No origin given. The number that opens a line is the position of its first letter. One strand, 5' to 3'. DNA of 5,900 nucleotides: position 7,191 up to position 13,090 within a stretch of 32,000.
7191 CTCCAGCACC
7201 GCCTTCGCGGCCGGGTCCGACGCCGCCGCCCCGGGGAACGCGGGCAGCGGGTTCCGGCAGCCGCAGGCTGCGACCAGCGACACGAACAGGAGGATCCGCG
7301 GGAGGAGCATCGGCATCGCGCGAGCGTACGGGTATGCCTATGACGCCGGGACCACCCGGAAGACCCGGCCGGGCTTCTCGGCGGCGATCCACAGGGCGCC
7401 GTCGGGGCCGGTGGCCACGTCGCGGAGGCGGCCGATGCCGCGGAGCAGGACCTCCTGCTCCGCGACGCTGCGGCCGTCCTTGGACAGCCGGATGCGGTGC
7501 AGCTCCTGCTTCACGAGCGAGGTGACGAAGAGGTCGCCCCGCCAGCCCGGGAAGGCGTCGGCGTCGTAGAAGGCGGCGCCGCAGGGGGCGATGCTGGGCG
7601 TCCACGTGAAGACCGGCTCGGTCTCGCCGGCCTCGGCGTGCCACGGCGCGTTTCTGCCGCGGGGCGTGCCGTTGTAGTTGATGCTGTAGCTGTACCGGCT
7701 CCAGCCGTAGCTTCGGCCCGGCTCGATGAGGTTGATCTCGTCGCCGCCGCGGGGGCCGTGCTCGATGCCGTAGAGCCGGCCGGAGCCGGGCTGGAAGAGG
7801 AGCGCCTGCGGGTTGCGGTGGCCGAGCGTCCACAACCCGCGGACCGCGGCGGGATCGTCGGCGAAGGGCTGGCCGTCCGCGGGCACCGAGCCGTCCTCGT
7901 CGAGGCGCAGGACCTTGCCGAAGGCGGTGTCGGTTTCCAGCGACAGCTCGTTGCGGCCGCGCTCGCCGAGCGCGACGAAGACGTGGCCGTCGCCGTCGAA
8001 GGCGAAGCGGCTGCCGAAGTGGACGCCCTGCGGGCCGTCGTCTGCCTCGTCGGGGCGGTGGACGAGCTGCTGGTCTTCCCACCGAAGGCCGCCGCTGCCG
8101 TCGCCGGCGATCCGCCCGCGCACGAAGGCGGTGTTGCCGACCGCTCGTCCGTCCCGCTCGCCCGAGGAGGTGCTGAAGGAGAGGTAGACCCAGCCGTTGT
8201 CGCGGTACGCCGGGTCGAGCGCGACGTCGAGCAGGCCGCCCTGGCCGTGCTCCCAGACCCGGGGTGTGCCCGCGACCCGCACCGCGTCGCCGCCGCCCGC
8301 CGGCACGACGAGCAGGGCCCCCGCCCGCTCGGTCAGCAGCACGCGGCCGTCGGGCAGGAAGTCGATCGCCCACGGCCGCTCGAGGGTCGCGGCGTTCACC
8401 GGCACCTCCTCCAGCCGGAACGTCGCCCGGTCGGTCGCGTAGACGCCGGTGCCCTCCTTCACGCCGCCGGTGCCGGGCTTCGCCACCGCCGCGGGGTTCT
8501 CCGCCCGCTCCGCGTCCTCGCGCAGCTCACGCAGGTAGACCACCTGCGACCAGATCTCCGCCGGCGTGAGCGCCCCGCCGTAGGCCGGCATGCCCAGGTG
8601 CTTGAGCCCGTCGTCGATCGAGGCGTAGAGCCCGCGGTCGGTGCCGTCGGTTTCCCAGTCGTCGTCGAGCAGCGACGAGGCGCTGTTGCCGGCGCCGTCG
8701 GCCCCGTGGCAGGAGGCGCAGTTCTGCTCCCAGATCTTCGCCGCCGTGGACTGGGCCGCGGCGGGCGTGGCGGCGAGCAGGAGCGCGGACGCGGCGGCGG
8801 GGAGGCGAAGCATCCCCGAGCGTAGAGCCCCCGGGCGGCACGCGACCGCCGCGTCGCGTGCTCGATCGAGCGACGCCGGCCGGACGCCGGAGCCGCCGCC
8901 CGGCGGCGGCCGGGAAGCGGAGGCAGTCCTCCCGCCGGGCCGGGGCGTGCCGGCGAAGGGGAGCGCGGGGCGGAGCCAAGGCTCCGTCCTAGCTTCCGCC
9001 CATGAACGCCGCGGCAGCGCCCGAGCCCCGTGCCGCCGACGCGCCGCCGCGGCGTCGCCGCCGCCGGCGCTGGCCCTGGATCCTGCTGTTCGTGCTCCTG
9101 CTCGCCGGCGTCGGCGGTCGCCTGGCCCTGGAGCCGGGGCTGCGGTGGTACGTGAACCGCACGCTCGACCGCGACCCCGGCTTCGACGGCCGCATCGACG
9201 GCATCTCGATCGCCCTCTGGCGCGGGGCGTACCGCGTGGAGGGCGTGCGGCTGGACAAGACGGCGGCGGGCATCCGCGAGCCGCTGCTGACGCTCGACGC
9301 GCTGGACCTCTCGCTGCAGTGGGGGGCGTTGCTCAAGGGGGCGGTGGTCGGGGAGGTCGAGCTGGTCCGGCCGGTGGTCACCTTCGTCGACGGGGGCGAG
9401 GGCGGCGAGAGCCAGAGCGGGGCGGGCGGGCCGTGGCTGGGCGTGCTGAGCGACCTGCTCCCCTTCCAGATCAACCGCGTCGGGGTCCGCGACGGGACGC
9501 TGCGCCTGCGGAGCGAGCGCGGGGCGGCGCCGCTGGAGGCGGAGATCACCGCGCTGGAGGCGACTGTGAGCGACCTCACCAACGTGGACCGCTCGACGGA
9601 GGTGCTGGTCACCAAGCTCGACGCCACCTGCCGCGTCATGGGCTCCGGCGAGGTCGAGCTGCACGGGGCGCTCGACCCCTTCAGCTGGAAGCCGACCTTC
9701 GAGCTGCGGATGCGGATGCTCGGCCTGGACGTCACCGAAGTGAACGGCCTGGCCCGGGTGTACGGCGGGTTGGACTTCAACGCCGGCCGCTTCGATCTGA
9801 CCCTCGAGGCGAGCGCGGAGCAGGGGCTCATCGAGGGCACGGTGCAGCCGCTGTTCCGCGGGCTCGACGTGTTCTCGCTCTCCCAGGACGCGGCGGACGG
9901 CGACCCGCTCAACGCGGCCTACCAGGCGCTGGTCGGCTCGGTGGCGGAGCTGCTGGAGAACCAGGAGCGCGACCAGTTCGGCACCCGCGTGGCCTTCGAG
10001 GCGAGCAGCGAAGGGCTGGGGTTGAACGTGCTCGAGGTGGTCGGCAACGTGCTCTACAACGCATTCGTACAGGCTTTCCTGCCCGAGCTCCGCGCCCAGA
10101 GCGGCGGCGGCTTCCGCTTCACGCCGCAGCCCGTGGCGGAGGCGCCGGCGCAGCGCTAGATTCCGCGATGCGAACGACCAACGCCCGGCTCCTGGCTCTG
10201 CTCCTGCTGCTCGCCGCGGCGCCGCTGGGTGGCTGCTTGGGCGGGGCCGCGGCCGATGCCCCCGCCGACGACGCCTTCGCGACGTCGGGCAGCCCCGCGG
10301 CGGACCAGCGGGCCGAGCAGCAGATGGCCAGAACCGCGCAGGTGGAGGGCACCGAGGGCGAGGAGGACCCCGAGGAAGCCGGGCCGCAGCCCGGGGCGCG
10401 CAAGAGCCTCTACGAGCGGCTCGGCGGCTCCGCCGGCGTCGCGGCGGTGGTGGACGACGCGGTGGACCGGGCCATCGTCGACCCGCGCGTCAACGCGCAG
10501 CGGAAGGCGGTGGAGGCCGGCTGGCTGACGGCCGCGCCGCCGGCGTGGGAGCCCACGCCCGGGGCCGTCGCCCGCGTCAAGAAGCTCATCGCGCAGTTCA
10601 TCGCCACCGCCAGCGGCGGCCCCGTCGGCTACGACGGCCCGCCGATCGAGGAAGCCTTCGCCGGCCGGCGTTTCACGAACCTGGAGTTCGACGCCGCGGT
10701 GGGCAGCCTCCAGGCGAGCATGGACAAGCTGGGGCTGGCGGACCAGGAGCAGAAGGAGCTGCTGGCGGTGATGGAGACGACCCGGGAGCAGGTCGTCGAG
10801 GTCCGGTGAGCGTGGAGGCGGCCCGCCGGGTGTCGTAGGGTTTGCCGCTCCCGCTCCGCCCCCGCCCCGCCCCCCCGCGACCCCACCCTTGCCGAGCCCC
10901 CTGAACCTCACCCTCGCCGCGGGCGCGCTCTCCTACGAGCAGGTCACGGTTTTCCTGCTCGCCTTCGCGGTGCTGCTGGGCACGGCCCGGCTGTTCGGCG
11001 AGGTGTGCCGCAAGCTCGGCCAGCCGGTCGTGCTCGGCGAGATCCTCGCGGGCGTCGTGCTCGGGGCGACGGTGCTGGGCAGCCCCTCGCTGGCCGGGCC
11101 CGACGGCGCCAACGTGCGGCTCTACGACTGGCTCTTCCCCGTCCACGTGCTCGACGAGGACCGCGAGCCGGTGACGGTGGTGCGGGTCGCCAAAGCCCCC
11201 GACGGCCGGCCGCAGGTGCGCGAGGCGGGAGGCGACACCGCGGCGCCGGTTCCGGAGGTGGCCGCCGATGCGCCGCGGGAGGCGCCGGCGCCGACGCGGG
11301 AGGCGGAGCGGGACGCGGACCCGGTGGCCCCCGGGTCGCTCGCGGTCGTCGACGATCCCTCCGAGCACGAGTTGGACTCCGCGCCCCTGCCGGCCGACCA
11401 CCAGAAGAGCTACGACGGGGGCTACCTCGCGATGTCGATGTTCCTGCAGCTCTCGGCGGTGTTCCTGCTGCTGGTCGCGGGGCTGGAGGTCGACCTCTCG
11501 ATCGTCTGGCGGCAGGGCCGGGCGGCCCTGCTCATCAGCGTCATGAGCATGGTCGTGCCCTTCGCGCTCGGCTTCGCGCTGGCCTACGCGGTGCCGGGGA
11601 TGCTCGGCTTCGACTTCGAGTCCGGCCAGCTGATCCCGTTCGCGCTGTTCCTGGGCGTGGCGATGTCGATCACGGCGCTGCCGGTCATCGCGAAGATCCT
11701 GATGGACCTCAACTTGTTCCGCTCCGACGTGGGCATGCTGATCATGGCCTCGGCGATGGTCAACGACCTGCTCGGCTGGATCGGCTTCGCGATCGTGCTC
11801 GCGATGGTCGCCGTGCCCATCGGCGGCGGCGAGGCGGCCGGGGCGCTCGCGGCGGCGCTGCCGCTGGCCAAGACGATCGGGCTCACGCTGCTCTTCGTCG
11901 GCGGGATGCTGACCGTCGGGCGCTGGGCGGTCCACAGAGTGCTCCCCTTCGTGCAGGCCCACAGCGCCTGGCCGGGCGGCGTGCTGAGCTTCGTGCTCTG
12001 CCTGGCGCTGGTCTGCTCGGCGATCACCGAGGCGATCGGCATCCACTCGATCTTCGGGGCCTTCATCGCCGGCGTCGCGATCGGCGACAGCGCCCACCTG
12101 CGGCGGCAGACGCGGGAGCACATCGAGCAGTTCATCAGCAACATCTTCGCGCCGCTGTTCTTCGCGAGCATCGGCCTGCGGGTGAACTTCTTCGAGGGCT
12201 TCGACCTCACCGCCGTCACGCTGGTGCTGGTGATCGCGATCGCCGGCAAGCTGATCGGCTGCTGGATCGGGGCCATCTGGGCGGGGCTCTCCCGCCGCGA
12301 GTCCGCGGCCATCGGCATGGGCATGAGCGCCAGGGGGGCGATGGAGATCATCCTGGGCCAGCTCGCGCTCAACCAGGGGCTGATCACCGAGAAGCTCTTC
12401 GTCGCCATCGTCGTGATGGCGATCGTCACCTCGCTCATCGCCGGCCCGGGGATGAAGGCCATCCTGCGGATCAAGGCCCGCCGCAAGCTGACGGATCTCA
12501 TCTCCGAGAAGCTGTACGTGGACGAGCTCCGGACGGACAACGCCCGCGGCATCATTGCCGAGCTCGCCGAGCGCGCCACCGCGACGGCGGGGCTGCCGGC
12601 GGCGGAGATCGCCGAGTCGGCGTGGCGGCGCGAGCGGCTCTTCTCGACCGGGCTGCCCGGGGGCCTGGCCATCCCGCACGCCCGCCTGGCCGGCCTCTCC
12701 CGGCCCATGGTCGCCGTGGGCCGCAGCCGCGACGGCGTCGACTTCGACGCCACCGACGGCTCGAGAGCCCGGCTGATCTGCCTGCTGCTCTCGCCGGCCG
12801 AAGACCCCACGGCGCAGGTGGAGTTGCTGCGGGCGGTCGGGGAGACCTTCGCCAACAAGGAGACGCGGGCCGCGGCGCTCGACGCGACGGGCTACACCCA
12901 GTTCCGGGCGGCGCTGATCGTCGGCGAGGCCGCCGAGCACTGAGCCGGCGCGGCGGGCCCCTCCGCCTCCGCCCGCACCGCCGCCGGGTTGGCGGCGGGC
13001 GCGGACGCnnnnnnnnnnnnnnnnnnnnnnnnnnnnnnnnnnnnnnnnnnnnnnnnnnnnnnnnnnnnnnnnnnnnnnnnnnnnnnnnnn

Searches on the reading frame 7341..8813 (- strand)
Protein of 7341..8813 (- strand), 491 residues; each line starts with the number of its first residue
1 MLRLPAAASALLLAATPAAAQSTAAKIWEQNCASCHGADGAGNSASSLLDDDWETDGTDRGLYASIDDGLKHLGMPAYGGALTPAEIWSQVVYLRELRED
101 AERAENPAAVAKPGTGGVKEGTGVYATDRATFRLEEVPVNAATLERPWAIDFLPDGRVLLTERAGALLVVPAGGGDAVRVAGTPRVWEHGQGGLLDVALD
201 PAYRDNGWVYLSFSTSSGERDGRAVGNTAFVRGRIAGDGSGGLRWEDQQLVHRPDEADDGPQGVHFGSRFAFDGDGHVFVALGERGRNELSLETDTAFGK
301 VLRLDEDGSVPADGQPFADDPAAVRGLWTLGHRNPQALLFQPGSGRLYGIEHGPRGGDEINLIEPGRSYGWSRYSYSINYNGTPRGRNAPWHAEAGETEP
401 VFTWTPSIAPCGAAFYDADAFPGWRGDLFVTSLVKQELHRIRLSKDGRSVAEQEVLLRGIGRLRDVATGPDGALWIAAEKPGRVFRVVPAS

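Call 41: search_protein_families(library=pfam, proteins=[window:7341-8813:-], max_evalue=0.001)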
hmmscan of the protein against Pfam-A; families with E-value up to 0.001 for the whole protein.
window:7341-8813:- (491 aa): 3 families
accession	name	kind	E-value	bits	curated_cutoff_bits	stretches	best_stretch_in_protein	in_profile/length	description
PF07995.17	GSDH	-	1.2e-103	347.3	25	1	144-484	1-330/332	Glucose / Sorbosone dehydrogenase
PF13442.11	Cytochrome_CBB3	-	1e-13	51.8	27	1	21-94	3-68/68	Cytochrome C oxidase, cbb3-type, subunit III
PF00034.26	Cytochrom_C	-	5e-06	28.2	21.3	1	25-97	5-89/90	Cytochrome c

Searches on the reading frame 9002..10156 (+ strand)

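Call 41: search_protein_families(library=pfam, proteins=[window:9002-10156:+], max_evalue=0.001)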
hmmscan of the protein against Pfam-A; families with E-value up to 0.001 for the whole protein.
window:9002-10156:+ (385 aa): 1 family
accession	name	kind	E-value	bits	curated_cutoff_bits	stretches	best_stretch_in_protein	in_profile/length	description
PF05359.17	DUF748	-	7.7e-24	84.3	50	2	153-286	667-796/1037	Domain of Unknown Function (DUF748)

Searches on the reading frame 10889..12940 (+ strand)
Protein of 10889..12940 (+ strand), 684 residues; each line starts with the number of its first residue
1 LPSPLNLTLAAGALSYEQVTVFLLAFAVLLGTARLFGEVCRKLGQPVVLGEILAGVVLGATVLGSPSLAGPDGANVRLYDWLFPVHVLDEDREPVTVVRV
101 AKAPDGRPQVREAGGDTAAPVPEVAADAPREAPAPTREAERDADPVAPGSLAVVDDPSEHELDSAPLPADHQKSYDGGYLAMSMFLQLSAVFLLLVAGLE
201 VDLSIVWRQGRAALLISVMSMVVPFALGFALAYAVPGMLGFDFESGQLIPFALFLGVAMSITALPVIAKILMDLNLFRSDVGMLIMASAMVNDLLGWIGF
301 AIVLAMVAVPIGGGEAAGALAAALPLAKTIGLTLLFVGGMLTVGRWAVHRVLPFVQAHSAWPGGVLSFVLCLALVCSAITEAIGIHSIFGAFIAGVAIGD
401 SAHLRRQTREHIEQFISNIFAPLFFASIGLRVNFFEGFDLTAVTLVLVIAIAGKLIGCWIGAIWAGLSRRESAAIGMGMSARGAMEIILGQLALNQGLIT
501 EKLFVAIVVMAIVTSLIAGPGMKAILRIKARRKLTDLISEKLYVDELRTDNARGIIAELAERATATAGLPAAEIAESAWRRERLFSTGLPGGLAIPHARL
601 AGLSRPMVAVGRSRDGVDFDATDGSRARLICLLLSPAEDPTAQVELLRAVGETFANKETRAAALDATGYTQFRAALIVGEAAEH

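Call 23: search_protein_families(library=pfam, proteins=[window:10889-12940:+], max_evalue=0.001)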
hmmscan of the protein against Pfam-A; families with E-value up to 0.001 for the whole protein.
window:10889-12940:+ (684 aa): 2 families
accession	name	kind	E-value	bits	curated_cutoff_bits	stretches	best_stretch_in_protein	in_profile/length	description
PF00999.27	Na_H_Exchanger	-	4.6e-56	190.7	26.2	1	181-527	42-374/375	Sodium/hydrogen exchanger, transmembrane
PF00359.27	PTS_EIIA_2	-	1.6e-19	70.8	27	1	546-676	11-141/144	Phosphoenolpyruvate-dependent sugar phosphotransferase system, EIIA 2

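Call 39: search_protein_families(library=ncbifam, proteins=[window:10889-12940:+], max_evalue=0.001)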
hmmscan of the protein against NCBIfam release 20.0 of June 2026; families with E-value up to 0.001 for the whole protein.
window:10889-12940:+ (684 aa): 6 families
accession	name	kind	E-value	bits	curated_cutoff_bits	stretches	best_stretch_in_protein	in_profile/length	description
TIGR00932.1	2a37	subfamily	1.3e-36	126.6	238.3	2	187-433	48-275/275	monovalent cation:proton antiporter-2 (CPA2) family protein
TIGR00848.1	fruA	subfamily_domain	2e-16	60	103.5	1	546-661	10-127/129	fructose PTS transporter subunit IIA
TIGR01419.1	nitro_reg_IIA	equivalog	6.3e-16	58.5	138.7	1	533-661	1-128/145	PTS IIA-like nitrogen regulatory protein PtsN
NF007389.0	PRK09913.1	equivalog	1.3e-10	41.4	151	1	546-649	12-116/148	PTS fructose transporter subunit IIA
NF008145.0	PRK10896.1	equivalog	3e-09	36.8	221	1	553-658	32-135/161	PTS IIA-like nitrogen regulatory protein PtsN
NF007293.0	PRK09765.1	equivalog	1.9e-08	33.3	763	1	534-675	4-148/639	PTS 2-O-a-mannosyl-D-glycerate transporter subunit IIABC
